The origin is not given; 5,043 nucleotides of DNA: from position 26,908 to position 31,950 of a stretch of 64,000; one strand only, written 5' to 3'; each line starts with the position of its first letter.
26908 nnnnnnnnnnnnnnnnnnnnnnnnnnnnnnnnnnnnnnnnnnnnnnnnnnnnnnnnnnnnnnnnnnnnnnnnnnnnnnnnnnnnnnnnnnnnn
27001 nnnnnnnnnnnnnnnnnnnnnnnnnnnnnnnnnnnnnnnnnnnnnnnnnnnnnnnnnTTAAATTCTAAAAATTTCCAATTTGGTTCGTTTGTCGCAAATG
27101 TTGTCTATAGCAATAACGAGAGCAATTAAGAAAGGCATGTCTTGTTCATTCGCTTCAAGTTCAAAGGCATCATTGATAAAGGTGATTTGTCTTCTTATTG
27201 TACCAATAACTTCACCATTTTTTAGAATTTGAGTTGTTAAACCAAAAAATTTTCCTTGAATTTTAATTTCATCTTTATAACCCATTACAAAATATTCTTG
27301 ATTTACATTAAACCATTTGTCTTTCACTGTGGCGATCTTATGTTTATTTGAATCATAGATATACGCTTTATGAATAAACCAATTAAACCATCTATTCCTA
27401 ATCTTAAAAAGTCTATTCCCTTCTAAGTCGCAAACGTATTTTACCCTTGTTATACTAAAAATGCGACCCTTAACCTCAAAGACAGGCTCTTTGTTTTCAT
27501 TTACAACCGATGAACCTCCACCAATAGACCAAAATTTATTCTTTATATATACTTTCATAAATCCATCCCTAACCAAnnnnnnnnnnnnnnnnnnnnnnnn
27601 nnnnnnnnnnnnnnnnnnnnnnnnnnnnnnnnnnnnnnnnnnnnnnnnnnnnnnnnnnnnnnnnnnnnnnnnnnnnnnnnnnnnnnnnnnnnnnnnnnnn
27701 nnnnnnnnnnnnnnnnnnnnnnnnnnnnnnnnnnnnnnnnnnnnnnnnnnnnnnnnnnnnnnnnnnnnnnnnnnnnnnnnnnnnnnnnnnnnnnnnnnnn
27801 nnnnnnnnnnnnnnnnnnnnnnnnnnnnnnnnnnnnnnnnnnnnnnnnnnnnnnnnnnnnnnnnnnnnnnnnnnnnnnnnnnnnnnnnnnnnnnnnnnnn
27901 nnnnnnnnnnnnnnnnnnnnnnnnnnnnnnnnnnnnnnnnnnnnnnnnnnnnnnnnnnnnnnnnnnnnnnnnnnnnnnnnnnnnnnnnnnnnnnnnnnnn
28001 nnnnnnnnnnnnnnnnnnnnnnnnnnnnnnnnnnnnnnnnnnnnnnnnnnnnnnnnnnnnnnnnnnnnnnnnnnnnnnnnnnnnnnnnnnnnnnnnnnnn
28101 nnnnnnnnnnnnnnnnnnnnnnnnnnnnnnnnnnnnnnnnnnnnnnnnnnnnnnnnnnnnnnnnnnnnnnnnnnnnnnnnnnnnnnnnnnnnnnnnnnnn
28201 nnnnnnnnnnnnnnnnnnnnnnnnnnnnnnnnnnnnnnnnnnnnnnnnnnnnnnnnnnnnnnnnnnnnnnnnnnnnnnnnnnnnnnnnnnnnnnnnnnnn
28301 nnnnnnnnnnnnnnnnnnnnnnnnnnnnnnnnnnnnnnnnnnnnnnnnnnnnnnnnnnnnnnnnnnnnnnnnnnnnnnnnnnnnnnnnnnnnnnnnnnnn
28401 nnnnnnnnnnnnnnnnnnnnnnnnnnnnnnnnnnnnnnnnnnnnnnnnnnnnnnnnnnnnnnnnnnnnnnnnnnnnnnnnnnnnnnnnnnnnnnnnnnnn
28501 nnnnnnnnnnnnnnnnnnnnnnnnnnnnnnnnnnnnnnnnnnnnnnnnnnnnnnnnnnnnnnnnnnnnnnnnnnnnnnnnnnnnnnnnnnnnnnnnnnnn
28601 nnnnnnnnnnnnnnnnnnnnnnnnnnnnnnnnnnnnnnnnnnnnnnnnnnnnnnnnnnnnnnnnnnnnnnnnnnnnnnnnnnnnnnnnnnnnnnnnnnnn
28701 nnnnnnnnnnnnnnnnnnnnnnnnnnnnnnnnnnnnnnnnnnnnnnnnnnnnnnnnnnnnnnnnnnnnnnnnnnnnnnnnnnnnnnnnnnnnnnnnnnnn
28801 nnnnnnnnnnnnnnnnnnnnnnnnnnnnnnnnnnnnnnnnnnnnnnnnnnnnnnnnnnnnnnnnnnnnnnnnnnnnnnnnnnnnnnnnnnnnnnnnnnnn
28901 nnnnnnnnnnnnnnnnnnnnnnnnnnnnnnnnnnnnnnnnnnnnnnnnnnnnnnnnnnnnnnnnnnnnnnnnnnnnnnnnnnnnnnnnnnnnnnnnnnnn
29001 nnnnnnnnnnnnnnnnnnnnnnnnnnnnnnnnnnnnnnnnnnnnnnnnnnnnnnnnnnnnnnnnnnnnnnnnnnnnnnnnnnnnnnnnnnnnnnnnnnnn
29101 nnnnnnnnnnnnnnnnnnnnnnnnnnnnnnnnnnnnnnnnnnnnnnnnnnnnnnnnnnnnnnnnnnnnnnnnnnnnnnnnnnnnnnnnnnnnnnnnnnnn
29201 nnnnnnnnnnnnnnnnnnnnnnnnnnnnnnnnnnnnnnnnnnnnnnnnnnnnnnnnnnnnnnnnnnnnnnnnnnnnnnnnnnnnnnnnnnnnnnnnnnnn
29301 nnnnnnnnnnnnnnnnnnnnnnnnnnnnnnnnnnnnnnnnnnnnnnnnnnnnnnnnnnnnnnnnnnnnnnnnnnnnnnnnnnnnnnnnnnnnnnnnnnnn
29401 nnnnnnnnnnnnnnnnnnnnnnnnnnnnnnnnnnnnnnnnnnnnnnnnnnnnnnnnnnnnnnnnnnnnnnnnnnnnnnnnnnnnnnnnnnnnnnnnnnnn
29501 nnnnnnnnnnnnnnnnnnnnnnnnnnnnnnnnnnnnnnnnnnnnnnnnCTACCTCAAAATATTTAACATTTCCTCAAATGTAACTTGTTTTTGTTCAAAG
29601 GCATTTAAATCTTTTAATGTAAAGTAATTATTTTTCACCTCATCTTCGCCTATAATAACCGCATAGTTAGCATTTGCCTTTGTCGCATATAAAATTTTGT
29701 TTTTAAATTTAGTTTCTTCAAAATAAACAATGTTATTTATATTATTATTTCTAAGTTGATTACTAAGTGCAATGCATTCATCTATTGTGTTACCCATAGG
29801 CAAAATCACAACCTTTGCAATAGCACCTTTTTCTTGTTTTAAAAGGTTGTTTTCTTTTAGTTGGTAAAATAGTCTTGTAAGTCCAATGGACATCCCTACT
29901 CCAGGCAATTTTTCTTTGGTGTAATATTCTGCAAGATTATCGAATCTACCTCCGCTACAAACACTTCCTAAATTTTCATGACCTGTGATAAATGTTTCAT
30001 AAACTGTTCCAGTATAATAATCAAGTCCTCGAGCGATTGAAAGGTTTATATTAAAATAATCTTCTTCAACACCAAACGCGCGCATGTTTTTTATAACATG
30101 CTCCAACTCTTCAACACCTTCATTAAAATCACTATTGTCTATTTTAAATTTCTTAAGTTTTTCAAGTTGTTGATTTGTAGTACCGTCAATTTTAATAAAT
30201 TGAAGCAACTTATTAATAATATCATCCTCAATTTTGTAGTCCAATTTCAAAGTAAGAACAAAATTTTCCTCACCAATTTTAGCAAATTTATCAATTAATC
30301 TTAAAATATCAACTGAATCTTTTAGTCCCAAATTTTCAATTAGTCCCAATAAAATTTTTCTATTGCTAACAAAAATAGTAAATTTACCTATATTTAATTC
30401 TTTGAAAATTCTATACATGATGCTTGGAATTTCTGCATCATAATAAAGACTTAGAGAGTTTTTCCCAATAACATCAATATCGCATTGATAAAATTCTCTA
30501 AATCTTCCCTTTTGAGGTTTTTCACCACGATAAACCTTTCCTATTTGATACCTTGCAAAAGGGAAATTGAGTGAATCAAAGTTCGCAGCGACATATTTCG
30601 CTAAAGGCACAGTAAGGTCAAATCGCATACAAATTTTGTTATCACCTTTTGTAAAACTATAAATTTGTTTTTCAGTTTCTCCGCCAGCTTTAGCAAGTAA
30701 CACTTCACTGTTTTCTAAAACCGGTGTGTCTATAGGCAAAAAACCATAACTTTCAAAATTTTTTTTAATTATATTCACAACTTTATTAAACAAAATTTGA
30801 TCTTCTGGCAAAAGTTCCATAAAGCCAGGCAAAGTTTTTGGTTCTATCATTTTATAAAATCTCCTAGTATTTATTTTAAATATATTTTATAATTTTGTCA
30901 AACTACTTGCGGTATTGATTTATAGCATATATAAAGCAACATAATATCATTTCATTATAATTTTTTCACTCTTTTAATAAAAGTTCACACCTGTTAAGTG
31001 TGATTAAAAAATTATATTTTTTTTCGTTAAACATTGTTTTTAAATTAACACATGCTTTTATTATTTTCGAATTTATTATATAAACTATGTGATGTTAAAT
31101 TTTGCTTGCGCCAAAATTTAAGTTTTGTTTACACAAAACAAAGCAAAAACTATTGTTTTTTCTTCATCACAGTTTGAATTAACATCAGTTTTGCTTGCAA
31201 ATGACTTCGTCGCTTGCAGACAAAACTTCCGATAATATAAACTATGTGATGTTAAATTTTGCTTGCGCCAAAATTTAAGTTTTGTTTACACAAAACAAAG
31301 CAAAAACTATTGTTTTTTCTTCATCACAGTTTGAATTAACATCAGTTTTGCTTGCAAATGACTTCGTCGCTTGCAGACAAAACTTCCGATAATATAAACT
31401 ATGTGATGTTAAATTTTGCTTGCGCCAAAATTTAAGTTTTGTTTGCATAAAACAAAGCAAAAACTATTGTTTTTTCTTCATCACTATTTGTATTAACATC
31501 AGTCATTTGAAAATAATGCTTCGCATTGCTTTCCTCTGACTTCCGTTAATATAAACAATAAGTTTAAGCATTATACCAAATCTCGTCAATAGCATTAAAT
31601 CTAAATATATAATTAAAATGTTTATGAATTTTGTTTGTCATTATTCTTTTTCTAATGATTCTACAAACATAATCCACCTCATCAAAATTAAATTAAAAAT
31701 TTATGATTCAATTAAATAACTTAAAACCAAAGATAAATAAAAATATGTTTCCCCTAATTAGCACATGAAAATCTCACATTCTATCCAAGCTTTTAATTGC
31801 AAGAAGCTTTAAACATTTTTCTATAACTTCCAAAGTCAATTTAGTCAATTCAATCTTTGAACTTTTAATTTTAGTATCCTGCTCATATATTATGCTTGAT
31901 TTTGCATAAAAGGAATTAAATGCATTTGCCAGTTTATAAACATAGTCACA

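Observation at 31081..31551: Tandem array of three 157-bp hairpin-rich units between argS and hisS: a repeat family I do not recognise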

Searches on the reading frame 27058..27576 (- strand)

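Call 7: search_protein_families(library=pfam, proteins=[window:27058-27576:-])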
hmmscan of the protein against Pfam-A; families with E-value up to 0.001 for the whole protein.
window:27058-27576:- (172 aa): 2 families
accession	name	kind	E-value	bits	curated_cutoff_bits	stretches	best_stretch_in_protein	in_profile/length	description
PF04525.18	LOR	-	2.6e-11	44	24.5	1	19-155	27-186/187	LURP-one-related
PF23728.1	Tubby_C_like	-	5.8e-08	33.3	24.4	1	48-151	53-163/172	Tubby C-terminal like domain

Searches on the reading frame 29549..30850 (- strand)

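Call 7: search_protein_families(library=pfam, proteins=[window:29549-30850:-])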
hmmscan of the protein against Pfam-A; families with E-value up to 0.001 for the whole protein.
window:29549-30850:- (433 aa): 4 families
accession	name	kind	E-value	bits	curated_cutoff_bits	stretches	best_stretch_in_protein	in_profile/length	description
PF13393.11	tRNA-synt_His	-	1.4e-32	113.6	25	1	9-327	1-308/308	Histidyl-tRNA synthetase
PF03129.25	HGTP_anticodon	-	3.4e-14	53.2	21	1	346-432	1-91/94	Anticodon binding domain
PF00152.25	tRNA-synt_2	-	2.2e-06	27.4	25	1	21-128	25-122/308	tRNA synthetases class II (D, K and N)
PF00587.30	tRNA-synt_2b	-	2.5e-06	28.1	29.3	1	93-260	32-167/179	tRNA synthetase class II core domain (G, H, P, S and T)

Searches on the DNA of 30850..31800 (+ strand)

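Call 5: search_rna_families(source=window, start=30850, end=31800, threshold=evalue, max_evalue=10, show_alignments=3)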
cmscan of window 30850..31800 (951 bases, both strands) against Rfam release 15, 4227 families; matches with E-value up to 10: 10.
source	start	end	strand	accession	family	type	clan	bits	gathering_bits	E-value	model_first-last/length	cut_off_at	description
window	31454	31532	+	RF04205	MIR2606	Gene; miRNA;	-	18.6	139.7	8.5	44-122/165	no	MIR2606 microRNA precursor family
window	31121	31185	+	RF02330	TtnuHACA23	Gene; snRNA; snoRNA; HACA-box;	-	18.6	100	8.9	1-135/135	no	Tetrahymena snoRNA TtnuHACA23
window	31278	31342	+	RF02330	TtnuHACA23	Gene; snRNA; snoRNA; HACA-box;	-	18.6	100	8.9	1-135/135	no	Tetrahymena snoRNA TtnuHACA23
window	31177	31237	-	RF00245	mir-19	Gene; miRNA;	CL00110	17.8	50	2.3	1-79/79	no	mir-19 microRNA precursor family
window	31334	31394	-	RF00245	mir-19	Gene; miRNA;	CL00110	17.8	50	2.3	1-79/79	no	mir-19 microRNA precursor family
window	30977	31035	-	RF04315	manA-II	Cis-reg;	-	17.1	100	4.1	1-147/147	no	manA_II ncRNA motif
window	31304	31332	-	RF01422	snoR116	Gene; snRNA; snoRNA; CD-box;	-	16.8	47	3.9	1-86/86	no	small nucleolar RNA snoR116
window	31147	31175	-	RF01422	snoR116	Gene; snRNA; snoRNA; CD-box;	-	16.8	47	3.9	1-86/86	no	small nucleolar RNA snoR116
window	31461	31489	-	RF01422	snoR116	Gene; snRNA; snoRNA; CD-box;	-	15.5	47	8.5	1-86/86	no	small nucleolar RNA snoR116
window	31453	31492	-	RF01625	ceN28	Gene; snRNA; snoRNA; CD-box;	-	15.1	70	5.6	1-88/88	no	Caenorhabditis snoRNA ceN28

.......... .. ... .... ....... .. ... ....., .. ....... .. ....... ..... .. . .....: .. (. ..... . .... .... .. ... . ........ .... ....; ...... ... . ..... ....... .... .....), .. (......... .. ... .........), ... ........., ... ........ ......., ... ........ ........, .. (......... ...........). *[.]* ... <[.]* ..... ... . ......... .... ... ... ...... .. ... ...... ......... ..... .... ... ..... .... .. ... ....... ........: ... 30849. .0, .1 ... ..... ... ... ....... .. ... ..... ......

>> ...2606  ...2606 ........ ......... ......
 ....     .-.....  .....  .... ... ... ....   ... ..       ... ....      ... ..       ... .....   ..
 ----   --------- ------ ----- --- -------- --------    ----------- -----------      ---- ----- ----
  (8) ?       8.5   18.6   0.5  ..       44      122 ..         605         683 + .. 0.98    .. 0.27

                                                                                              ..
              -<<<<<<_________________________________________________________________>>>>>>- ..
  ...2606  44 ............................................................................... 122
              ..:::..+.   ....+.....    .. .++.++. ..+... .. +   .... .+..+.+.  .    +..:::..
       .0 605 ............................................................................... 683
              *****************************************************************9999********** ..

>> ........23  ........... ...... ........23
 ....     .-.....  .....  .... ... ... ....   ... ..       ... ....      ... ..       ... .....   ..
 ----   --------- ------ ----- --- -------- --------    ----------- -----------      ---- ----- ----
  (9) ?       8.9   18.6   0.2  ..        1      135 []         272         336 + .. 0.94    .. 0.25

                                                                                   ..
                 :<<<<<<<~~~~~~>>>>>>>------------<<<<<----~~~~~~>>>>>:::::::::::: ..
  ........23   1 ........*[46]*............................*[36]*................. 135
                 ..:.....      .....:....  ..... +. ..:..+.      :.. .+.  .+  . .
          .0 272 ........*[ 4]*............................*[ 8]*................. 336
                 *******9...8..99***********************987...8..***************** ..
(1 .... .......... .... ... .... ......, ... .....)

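Call 57: search_dna_similar(query=window:31225-31410:+, collection=phages, mode=distant, max_evalue=1, max_rows=15)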
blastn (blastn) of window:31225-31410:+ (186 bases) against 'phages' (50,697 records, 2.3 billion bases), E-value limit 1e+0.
Records with a match: 2; places in all: 2; records where one place covers at least 80% of the query: 0.
Best place of each record, by identity: 90-95% 2.
By first word of the organism name: Listeria 2.
By host as written in the record: Listeria monocytogenes 2.
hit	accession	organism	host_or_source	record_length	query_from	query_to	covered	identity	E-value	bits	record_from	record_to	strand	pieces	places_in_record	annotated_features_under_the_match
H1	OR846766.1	Listeria phage LM 4-11-1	Listeria monocytogenes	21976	81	107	15%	92.6%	2e-1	41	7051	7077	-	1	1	record has no annotation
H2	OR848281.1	Listeria phage LM 4-14-1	Listeria monocytogenes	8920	81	107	15%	92.6%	2e-1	41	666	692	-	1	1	record has no annotation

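Call 58: search_dna_similar(query=window:31225-31410:+, collection=plasmids, mode=distant, max_evalue=1, max_rows=15)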
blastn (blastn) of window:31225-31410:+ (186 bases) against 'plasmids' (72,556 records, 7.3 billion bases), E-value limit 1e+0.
Records with a match: 187; places in all: 188; records where one place covers at least 80% of the query: 0.
Best place of each record, by identity: 90-95% 186; 80-90% 1.
By first word of the organism name: Staphylococcus 185; Klebsiella 1; Mammaliicoccus 1.
By predicted mobility (MOB-suite, as given by PLSDB): conjugative 165; non-mobilizable 14; mobilizable 8.
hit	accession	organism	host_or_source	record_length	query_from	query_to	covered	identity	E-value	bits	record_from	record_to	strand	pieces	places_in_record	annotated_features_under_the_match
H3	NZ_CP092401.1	Klebsiella pneumoniae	Bovine,assembly,Mastitis-milk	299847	73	110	20%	83.3%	4e-2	45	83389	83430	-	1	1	none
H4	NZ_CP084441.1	Staphylococcus lugdunensis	Homo sapiens,pure culture,abdominal ...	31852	85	115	17%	90.6%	5e-1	42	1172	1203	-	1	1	none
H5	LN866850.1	Staphylococcus capitis CR01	-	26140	88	115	15%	93.1%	5e-1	41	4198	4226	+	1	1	none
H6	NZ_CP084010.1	Staphylococcus epidermidis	Homo sapiens,pure culture,human skin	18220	88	115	15%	93.1%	5e-1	41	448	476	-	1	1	none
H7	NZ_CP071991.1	Staphylococcus epidermidis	Homo sapiens,blood (platelets),isolated ...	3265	88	115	15%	93.1%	5e-1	41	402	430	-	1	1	none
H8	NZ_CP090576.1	Staphylococcus epidermidis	Homo sapiens,skin swab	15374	88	115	15%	93.1%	5e-1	41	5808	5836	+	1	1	none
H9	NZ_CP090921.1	Staphylococcus epidermidis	Homo sapiens,skin swab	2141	88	115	15%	93.1%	5e-1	41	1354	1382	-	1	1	protein rep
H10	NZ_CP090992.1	Staphylococcus epidermidis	Homo sapiens,skin swab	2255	88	115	15%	93.1%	5e-1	41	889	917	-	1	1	protein rep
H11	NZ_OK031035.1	Staphylococcus epidermidis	-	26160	88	115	15%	93.1%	5e-1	41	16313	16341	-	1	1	protein rep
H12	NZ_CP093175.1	Staphylococcus epidermidis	Homo sapiens,blood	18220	88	115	15%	93.1%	5e-1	41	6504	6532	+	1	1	none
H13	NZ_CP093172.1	Staphylococcus epidermidis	Homo sapiens,blood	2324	88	115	15%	93.1%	5e-1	41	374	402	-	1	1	none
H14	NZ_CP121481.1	Staphylococcus epidermidis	Homo sapiens,Forehead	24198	88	115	15%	93.1%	5e-1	41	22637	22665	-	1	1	none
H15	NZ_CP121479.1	Staphylococcus epidermidis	Homo sapiens,Driveline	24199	88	115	15%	93.1%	5e-1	41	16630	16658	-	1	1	none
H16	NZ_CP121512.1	Staphylococcus epidermidis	Homo sapiens,Forehead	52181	88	115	15%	93.1%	5e-1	41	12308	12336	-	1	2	none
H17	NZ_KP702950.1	Staphylococcus epidermidis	Homo sapiens,anterior nares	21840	88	115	15%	93.1%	5e-1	41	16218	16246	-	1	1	none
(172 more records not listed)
